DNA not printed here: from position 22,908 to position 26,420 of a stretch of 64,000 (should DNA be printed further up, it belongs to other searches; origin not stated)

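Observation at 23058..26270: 1070-aa TM/NB-ARC-STAND NTPase/TPR/CARF/RelE-like fusion encoded directly downstream of cmr6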

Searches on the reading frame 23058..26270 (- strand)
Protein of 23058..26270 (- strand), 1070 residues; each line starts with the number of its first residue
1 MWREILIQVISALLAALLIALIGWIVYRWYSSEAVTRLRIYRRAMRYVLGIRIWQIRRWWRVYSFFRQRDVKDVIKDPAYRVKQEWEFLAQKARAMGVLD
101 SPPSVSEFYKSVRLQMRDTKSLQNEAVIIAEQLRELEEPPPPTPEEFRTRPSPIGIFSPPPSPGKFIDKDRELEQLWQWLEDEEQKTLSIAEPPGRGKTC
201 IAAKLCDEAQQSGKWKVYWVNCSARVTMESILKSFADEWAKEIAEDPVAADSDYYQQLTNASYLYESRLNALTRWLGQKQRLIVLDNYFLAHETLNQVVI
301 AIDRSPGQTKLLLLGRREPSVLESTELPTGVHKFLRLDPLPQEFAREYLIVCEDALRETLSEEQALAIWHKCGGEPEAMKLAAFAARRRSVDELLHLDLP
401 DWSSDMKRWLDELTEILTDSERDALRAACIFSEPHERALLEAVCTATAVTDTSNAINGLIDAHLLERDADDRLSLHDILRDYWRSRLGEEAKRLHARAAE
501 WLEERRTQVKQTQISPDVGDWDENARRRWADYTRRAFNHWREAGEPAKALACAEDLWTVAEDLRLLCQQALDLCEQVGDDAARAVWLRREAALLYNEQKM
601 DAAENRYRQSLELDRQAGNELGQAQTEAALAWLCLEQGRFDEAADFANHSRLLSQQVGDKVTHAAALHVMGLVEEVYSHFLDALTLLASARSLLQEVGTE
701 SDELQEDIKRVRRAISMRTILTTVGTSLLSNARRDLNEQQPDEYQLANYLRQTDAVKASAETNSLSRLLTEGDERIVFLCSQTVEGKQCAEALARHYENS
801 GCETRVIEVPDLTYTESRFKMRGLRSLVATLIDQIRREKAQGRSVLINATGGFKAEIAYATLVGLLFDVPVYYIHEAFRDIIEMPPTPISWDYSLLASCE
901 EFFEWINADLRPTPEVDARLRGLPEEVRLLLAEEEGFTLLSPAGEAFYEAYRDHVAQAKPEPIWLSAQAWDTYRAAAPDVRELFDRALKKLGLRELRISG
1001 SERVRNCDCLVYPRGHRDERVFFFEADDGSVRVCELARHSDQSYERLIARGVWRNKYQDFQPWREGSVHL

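Call 5: search_protein_families(library=pfam, proteins=[window:23058-26270:-], max_evalue=0.1)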
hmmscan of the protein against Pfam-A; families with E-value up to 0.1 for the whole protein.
window:23058-26270:- (1070 aa): 11 families
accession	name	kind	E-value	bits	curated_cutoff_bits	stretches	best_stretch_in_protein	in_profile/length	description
PF09651.16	Cas_APE2256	-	1.4e-34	119.3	24.8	1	757-886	2-135/136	CRISPR-associated protein (Cas_APE2256)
PF00931.28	NB-ARC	-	7.1e-12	45.5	23.5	1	171-393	3-213/248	NB-ARC domain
PF13424.12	TPR_12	-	6.2e-09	36.4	30.1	3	586-650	5-71/77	Tetratricopeptide repeat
PF24883.2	NPHP3_N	-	8.9e-06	26.4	24.8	1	174-272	10-108/164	Nephrocystin 3, N-terminal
PF20720.3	nSTAND3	-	0.00068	19.8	27.2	0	183-220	15-51/155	Novel STAND NTPase 3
PF01637.24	ATPase_2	-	0.00083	19.7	33.2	1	166-296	1-126/225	ATPase domain predominantly from Archaea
PF13401.12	AAA_22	-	0.0041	17.9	27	1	193-316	13-123/130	AAA domain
PF04851.21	ResIII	-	0.0049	17.2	22.5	1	176-217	15-56/164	Type III restriction enzyme, res subunit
PF25199.1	nSTAND_NTPase5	-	0.016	15.5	34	0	179-231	35-87/145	Novel STAND NTPase 5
PF13872.12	AAA_34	-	0.036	13.4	27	0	255-293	148-186/306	P-loop containing NTP hydrolase pore-1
PF23282.1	WHD_ROQ1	-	0.051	14.2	24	0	427-484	14-69/76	Disease resistance protein Roq1-like, winged-helix domain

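Call 6: search_protein_families(library=ncbifam, proteins=[window:23058-26270:-], max_evalue=0.1)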
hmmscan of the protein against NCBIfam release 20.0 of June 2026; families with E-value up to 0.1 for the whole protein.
window:23058-26270:- (1070 aa): 8 families
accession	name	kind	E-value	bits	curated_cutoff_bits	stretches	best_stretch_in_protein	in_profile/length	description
TIGR02619.1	TIGR02619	domain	2.7e-22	79.2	37.45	1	750-886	5-148/149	putative CRISPR-associated protein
NF040951.1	CRSPR_nucase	equivalog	2.8e-12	46.2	600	1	745-891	58-207/322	CRISPR system ring nuclease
NF041717.1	HaaA_phane_TPR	equivalog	1.2e-09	36.8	1125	2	564-683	572-691/882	cyclophane-containing RiPP biosynthesis TPR protein HaaT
NF053617.1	SARPRegAfsRStmc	equivalog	8.8e-06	23.9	1430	1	564-695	756-887/986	SARP-family global regulator AfsR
TIGR02928.1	TIGR02928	subfamily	0.0016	17.3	181.3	1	172-260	23-122/366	orc1/cdc6 family replication initiation protein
TIGR03420.1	DnaA_homol_Hda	equivalog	0.003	17.1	194.8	0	172-228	25-80/226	DnaA regulatory inactivator Hda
NF053520.1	HK_Porph_FimS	equivalog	0.026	12.8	600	1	567-699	147-279/618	sensor histidine kinase FimS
TIGR03642.1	cas_csx14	hypoth_equivalog_domain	0.027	14.8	90.35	1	823-874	69-123/124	CRISPR-associated protein Csx14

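Call 9: find_homologous_proteins(query=window:23058-26270:-, max_evalue=0.00001)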
Query window:23058-26270:- (1070 aa): 5 proteins with E <= 0.00001 among 8000 candidates.
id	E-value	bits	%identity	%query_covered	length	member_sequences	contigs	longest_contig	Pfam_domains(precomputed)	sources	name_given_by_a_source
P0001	0.0e+0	2431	100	100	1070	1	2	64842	PF09651.17,PF24883.3,PF13424.13,PF00931.29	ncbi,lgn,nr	ncbi:MAG TPA: putative CRISPR-associated protein [Blastocatellia bacterium]|nr:putative CRISPR-assoc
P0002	0.0e+0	1513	73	86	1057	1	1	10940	PF09651.17,PF25201.1,PF13424.13,PF13401.13,PF00931.29,PF13191.13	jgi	jgi:putative CRISPR-associated protein (TIGR02619 family)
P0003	0.0e+0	1078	62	76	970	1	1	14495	PF09651.17,PF13424.13,PF13401.13,PF25199.2,PF00931.29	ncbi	-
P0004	1.4e-73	267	30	59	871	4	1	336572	PF13431.13,PF07720.19,PF13176.13,PF24885.2,PF13401.13,PF13428.13,PF01637.25,PF00931.29,PF13191.13,PF13374.13,PF07721.21,PF14559.13,PF24575.2,PF17874.8,PF00515.35,PF04212.25,PF05729.19,PF13424.13,PF14938.13,PF13432.13,PF13181.13,PF07719.24,PF13174.13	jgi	jgi:tetratricopeptide (TPR) repeat protein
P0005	1.3e-63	234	33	54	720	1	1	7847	PF13176.13,PF24885.2,PF13401.13,PF01637.25,PF00931.29,PF13191.13,PF13374.13,PF07721.21,PF24883.3,PF00515.35,PF13424.13,PF13181.13,PF07719.24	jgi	jgi:tetratricopeptide (TPR) repeat protein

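Call 14: find_encoding_contigs(protein=P0002, flank=10000)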
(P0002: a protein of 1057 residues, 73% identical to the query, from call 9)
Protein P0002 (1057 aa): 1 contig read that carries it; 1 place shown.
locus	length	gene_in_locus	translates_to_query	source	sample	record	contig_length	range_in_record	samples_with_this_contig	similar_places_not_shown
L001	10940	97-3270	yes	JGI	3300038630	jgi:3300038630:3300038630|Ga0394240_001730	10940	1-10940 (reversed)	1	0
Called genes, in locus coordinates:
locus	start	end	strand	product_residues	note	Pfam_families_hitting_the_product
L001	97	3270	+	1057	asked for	PF00931:NB-ARC, PF13191:AAA_16 (weak), PF25201:nSTAND6 (faint), PF13401:AAA_22 (faint), PF13424:TPR_12, PF09651:Cas_APE2256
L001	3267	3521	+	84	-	-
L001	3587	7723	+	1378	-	-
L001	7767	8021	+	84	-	-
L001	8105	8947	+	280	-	-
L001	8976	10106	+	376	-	-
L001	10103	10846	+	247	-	-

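Call 15: find_encoding_contigs(protein=P0003, flank=10000)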
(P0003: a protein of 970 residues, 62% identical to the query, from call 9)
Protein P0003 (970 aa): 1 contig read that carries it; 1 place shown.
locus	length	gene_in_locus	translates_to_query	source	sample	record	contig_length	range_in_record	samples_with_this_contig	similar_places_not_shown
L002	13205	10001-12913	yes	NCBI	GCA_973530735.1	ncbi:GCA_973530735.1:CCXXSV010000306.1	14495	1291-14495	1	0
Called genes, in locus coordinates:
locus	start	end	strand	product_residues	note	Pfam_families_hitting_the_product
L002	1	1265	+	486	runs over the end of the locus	PF03787:RAMPs (faint), PF27225:AF_1859_N, PF10040:CRISPR_Cas6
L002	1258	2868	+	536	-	PF09722:Xre_MbcA_ParS_C (faint)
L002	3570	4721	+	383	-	PF03787:RAMPs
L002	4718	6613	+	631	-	PF12469:Cmr2_N, PF22335:Cas10-Cmr2_palm2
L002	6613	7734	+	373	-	PF09700:Cas_Cmr3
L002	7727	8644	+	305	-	PF03787:RAMPs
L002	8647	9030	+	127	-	PF09701:Cas_Cmr5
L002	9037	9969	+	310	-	PF03787:RAMPs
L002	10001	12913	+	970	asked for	PF00931:NB-ARC, PF13401:AAA_22 (weak), PF25199:nSTAND_NTPase5 (faint), PF13424:TPR_12 (faint), PF09651:Cas_APE2256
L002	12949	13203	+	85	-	?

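Call 61: find_encoding_contigs(protein=P0004, flank=8000, max_places=1)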
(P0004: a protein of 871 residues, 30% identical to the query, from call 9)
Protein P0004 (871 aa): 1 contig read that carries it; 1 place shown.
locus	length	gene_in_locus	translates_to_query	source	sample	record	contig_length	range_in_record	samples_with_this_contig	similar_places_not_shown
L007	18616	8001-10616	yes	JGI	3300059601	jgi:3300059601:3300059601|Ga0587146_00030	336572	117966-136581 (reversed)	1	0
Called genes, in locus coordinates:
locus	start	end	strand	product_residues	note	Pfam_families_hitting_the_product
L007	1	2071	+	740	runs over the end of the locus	-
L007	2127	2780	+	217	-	-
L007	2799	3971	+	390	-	-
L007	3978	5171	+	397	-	-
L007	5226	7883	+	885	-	-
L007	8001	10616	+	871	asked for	PF00931:NB-ARC, PF01637:ATPase_2, PF13191:AAA_16 (weak), PF13424:TPR_12, PF13424:TPR_12, PF17874:TPR_MalT, PF13424:TPR_12, PF13424:TPR_12, +22 more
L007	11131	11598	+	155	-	PF01909:NTP_transf_2, PF18765:Polbeta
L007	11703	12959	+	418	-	PF01408:GFO_IDH_MocA, PF19051:GFO_IDH_MocA_C2, PF22725:GFO_IDH_MocA_C3 (faint)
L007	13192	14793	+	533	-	PF02538:Hydantoinase_B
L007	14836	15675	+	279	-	PF11209:LmeA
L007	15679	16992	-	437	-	PF22244:GCE_fung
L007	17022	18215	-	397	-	-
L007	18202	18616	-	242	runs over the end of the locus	-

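Call 62: search_protein_families(library=padloc, proteins=[window:23058-26270:-, P0004, L007:2127-2780:+, L007:2799-3971:+, L007:3978-5171:+, L007:5226-7883:+, L001:3587-7723:+, L001:8105-8947:+, L001:8976-10106:+, L001:10103-10846:+], max_evalue=0.001)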
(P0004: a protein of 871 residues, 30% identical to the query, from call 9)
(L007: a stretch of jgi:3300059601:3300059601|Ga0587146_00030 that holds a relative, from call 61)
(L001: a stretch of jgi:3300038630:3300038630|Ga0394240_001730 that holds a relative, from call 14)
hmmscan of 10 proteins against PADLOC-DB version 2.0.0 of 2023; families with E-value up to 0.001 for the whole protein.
window:23058-26270:- (1070 aa): 23 families
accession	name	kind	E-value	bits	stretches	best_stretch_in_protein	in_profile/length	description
PDLC01937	CARF7--CARF_RelE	-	1.9e-116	386.7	1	717-1063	2-343/344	-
PDLC01931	CARF7--CARF_DUF2103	-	5.4e-77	257.3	1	717-961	1-246/340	-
PDLC01033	CARF_RelE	-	6.7e-62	207.5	1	717-1041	1-281/294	CARF+RelE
PDLC01930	CARF7--CARF_DUF2103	-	2.4e-49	166.6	1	718-962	3-255/353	-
PDLC01355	Csm6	-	4.9e-42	141.5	1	738-895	14-169/172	CAS-III; associated_signaling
PDLC01926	CARF7--CARF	-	1.6e-40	137.2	1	719-911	3-201/241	-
PDLC01936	CARF7--CARF_RelE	-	5.2e-39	132.6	1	746-1043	52-332/356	-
PDLC01634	Csm6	-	7.2e-36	121.3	1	757-886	2-129/130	CAS-III; associated_signaling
PDLC01927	CARF7--CARF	-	1.2e-26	91.7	1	717-885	1-172/297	-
PDLC01307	Csm6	-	1e-25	88.4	1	739-888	18-157/169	CAS-III; associated_signaling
PDLC01969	CARF_RelE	-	2e-25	87.8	1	773-968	15-207/296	-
PDLC01934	CARF7--CARF_RelE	-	2.6e-25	87.2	1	753-955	62-262/359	-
PDLC01939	CARF7--CARF_RelE_like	-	6.5e-23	79.1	1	757-909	57-210/370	-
PDLC01462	Csm6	-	2.8e-20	70.7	1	750-888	40-173/192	CAS-III; associated_signaling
PDLC01928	CARF7--CARF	-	1.5e-18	65.3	1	750-893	69-212/278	-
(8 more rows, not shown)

P0004 (871 aa): 3 families
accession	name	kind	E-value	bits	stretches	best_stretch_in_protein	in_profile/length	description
PDLC01169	TPR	-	4.7e-30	102.8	3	738-851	109-221/252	TPR repeats containing protein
PDLC01078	C3a156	-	3.3e-06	24.9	0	672-730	99-152/268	oxidoreductase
PDLC04476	PDC-M16A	-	0.00071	16.1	0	152-196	9-53/691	-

L007:2127-2780:+ (217 aa): 0 families

L007:2799-3971:+ (390 aa): 0 families

L007:3978-5171:+ (397 aa): 0 families

L007:5226-7883:+ (885 aa): 0 families

L001:3587-7723:+ (1378 aa): 0 families

L001:8105-8947:+ (280 aa): 17 families
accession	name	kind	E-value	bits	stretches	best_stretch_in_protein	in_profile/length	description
PDLC01168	CARF_2M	-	1.2e-29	101.5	1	18-267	18-198/200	"CARF, 2 TMs"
PDLC01053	Csx1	-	4.2e-27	93.7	1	22-265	32-208/212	TM+CARF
PDLC01941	CARF8--CARF_TM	-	6.7e-19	66.4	1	21-255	27-238/248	-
PDLC01942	CARF8--CARF_TM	-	1.7e-16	58.6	1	137-259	126-249/264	-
PDLC01947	CARF8--CARF_TM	-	2.9e-12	44.7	1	10-252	6-232/248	-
PDLC01940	CARF8--CARF_CSX16_TM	-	3e-12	44.3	1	132-255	257-375/390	-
PDLC01943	CARF8--CARF_TM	-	3e-10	38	1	134-271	103-218/229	-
PDLC01944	CARF8--CARF_TM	-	2.6e-06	24.9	1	23-254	83-300/339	-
PDLC01360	Csx1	-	1.6e-05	22.2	1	183-261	40-106/365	CAS-III; associated_signaling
PDLC01948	CARF8--CARF_TM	-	5.9e-05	21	1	137-261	86-195/217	-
PDLC01639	Csx1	-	6.3e-05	20.2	1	186-263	38-109/361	CAS-III; associated_signaling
PDLC01813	CARF1--CARF_HEPN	-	0.00012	19.4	1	197-261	62-123/421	-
PDLC01801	CARF1--CARF_HEPN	-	0.00016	18.6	1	192-260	79-143/441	-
PDLC01031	Csx1/Csm6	-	0.00033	18.2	1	135-262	19-124/357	CARF+HEPN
PDLC01879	CARF3--CARF_TM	-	0.00038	18.2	1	130-242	30-124/222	-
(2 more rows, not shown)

L001:8976-10106:+ (376 aa): 0 families

L001:10103-10846:+ (247 aa): 0 families
